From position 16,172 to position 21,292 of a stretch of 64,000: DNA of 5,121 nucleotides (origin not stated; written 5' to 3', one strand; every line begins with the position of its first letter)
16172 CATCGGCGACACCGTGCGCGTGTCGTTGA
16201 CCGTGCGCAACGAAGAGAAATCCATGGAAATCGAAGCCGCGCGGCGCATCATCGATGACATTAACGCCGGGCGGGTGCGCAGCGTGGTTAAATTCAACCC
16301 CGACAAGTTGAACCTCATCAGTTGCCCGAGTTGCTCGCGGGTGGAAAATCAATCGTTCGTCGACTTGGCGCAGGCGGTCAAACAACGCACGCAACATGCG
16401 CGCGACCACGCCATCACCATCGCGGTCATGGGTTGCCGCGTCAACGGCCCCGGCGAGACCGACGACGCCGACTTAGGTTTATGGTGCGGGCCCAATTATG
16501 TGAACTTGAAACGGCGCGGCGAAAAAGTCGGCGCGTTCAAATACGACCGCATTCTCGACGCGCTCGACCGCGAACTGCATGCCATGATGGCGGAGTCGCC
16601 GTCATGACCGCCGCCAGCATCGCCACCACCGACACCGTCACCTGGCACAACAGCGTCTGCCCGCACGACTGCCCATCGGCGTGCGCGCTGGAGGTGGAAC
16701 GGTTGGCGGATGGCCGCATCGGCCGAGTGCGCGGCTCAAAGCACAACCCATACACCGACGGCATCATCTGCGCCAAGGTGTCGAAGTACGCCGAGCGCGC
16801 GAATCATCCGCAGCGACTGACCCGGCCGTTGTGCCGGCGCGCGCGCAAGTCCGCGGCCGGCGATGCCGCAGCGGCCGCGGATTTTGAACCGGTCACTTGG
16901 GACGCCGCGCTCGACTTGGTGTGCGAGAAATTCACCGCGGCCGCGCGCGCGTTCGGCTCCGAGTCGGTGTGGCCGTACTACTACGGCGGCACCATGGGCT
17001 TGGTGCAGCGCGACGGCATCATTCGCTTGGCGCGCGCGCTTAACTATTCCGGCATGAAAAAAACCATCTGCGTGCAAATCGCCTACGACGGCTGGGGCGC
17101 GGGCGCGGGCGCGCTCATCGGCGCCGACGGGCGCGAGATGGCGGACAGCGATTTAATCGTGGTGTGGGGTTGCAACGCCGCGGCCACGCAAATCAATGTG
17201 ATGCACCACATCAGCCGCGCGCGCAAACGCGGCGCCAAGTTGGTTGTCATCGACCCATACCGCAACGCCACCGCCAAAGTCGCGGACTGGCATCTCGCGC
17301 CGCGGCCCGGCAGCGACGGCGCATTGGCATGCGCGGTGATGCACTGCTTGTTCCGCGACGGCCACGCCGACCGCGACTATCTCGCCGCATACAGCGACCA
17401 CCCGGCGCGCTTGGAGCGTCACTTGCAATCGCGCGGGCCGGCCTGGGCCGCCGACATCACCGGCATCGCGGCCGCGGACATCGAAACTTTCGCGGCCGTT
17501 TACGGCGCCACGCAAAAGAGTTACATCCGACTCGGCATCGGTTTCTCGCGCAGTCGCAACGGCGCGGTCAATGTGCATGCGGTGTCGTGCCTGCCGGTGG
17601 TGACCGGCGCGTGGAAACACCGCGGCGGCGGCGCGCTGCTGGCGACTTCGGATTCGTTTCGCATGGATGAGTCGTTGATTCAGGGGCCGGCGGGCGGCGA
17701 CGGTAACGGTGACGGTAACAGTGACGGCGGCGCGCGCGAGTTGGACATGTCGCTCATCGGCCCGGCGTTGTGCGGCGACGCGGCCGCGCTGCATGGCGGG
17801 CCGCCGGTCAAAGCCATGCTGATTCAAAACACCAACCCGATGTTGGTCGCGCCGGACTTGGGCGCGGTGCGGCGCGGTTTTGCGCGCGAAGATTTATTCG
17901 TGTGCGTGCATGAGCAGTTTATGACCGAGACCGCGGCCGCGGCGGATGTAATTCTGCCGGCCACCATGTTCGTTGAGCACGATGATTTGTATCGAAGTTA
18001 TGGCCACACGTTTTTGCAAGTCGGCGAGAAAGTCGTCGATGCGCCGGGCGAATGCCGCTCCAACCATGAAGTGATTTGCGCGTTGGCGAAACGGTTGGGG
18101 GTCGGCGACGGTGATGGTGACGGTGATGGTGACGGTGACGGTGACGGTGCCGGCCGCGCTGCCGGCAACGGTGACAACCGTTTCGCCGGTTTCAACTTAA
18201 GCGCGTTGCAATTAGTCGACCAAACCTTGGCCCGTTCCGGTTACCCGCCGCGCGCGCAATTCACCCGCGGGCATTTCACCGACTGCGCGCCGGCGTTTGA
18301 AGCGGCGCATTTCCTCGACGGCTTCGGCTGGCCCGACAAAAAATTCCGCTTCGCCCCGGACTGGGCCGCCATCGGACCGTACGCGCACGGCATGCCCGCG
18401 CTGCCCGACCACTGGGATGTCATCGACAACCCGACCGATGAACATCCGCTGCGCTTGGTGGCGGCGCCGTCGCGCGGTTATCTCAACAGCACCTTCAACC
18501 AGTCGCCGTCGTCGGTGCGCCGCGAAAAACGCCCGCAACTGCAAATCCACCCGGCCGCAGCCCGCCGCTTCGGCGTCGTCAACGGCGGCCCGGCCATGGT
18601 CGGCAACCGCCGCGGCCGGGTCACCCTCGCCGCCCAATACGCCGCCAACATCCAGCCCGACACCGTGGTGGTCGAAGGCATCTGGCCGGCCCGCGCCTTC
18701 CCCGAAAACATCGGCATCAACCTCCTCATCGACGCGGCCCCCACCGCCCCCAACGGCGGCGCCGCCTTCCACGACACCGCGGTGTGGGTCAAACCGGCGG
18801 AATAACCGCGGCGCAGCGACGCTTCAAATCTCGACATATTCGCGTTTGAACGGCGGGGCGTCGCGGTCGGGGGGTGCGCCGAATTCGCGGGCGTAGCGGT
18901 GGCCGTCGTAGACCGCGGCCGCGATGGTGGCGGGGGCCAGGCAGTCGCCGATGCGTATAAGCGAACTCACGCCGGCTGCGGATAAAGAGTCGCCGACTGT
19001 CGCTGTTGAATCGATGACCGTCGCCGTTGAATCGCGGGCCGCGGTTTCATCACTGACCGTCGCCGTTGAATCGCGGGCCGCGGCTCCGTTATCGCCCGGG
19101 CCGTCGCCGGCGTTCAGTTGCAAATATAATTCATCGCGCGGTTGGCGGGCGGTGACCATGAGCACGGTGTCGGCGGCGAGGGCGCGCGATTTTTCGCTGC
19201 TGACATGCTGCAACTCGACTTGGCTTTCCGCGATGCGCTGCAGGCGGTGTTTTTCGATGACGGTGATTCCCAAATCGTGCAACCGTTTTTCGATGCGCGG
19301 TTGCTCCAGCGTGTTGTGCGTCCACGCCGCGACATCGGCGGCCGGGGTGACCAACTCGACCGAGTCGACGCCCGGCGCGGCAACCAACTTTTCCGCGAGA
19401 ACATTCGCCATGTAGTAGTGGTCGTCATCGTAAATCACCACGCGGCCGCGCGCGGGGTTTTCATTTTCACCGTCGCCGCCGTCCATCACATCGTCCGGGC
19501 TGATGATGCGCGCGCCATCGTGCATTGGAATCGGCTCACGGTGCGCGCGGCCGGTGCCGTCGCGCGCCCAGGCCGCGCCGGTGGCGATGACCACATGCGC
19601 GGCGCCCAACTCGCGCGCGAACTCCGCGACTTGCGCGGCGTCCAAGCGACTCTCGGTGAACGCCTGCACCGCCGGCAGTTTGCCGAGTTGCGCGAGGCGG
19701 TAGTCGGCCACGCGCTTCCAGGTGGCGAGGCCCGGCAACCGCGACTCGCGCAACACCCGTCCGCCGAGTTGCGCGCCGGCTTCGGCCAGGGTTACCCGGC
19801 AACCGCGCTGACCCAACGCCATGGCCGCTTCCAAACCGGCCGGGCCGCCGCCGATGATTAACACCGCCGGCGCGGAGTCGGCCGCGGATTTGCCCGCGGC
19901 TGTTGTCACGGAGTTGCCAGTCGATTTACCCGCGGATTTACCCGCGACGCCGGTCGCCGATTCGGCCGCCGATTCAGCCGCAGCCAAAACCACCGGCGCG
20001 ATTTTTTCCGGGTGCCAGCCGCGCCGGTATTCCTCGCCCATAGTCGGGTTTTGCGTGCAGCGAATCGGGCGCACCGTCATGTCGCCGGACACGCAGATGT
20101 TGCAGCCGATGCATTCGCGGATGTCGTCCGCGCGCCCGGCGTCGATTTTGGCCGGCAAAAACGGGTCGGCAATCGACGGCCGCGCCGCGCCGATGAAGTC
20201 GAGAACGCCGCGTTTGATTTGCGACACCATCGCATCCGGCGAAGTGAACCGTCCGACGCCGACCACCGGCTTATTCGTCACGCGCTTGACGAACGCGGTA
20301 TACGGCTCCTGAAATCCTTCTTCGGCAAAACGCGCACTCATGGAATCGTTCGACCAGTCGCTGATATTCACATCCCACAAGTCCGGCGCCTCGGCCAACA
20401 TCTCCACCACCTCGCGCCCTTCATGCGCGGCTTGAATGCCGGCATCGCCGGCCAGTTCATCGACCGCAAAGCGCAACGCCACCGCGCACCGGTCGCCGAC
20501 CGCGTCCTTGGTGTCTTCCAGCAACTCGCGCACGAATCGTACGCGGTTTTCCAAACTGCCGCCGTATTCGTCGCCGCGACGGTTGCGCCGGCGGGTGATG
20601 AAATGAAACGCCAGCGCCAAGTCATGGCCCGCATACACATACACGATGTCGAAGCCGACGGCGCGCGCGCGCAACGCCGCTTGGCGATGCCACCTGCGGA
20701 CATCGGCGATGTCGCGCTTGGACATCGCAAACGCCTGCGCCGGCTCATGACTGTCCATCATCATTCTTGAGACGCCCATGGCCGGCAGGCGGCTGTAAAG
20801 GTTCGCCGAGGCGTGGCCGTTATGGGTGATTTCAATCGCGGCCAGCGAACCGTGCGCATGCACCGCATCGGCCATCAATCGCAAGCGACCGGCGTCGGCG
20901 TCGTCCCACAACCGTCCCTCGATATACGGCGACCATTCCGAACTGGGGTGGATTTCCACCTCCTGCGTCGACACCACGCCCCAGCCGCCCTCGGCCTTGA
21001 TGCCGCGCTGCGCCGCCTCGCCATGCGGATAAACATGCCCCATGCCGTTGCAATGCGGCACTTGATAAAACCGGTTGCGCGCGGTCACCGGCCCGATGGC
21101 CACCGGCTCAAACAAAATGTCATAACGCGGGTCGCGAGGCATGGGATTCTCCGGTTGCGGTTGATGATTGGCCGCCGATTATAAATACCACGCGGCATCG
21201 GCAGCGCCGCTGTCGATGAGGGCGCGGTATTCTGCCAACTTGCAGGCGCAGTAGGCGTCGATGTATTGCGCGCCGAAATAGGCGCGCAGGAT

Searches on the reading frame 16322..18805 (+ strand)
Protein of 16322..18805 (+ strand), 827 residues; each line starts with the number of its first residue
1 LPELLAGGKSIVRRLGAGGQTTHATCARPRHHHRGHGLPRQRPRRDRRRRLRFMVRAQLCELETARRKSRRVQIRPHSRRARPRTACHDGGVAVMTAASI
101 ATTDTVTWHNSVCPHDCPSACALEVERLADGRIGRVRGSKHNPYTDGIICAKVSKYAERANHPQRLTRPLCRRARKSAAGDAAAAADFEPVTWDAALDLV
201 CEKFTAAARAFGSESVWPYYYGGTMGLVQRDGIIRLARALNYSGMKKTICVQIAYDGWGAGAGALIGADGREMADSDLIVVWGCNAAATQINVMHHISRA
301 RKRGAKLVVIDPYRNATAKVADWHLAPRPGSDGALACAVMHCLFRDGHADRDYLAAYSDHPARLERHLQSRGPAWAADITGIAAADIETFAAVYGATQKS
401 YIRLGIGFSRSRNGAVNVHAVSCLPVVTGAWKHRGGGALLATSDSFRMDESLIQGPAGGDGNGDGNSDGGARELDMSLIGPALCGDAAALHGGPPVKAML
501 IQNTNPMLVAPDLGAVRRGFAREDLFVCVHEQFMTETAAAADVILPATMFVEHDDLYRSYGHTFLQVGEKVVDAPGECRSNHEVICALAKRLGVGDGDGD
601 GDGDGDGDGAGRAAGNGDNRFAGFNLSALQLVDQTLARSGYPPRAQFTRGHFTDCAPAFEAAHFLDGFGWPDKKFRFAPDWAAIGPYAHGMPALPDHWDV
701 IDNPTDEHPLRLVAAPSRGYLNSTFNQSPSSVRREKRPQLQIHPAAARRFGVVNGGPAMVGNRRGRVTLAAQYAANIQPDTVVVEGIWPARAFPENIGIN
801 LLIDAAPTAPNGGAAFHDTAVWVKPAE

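Call 77: search_protein_families(library=pfam, proteins=[window:16322-18805:+], max_evalue=0.001)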
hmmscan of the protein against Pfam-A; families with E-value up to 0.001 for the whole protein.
window:16322-18805:+ (827 aa): 4 families
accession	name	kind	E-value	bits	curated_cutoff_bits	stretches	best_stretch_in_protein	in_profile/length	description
PF00384.28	Molybdopterin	-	8.8e-41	140.5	24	1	165-591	1-353/353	Molybdopterin oxidoreductase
PF01568.27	Molydop_binding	-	1.2e-14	54.7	26.8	1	710-819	1-109/110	Molydopterin dinucleotide binding domain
PF04879.21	Molybdop_Fe4S4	-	2.2e-08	34.4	22.7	1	107-161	2-54/55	Molybdopterin oxidoreductase Fe4S4 domain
PF22807.2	TrAA12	-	7.1e-07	28.3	30.9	1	534-619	329-413/463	TrAA12-like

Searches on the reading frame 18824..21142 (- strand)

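Call 78: search_protein_families(library=pfam, proteins=[window:18824-21142:-], max_evalue=0.001)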
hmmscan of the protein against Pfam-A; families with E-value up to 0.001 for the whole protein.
window:18824-21142:- (772 aa): 9 families
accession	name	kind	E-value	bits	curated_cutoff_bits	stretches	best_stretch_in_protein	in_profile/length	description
PF00724.26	Oxidored_FMN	-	1.1e-60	206.1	27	1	10-339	2-341/342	NADH:flavin oxidoreductase / NADH oxidase family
PF07992.20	Pyr_redox_2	-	1.2e-13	51.7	26.1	1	426-525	2-111/291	Pyridine nucleotide-disulphide oxidoreductase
PF22620.2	OYE-like_second_a-b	-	3.8e-12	46.8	25.5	1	549-652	3-98/128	OYE-like second alpha/beta domain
PF13450.12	NAD_binding_8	-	6.8e-08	33.1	21.9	1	429-481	1-47/68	NAD(P)-binding Rossmann-like domain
PF00070.33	Pyr_redox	-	2.7e-07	31.4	22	1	427-460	2-35/82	Pyridine nucleotide-disulphide oxidoreductase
PF03486.20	HI0933_like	-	1.5e-06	28.3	50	1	427-463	3-39/244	HI0933-like protein Rossmann domain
PF12831.13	FAD_oxidored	-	7.1e-06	26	27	1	427-467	2-42/416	FAD dependent oxidoreductase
PF01494.25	FAD_binding_3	-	7.9e-05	22.5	22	1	426-455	3-32/349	FAD binding domain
PF01134.28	GIDA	-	9e-05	22.1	22.1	1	427-453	2-28/391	Glucose inhibited division protein A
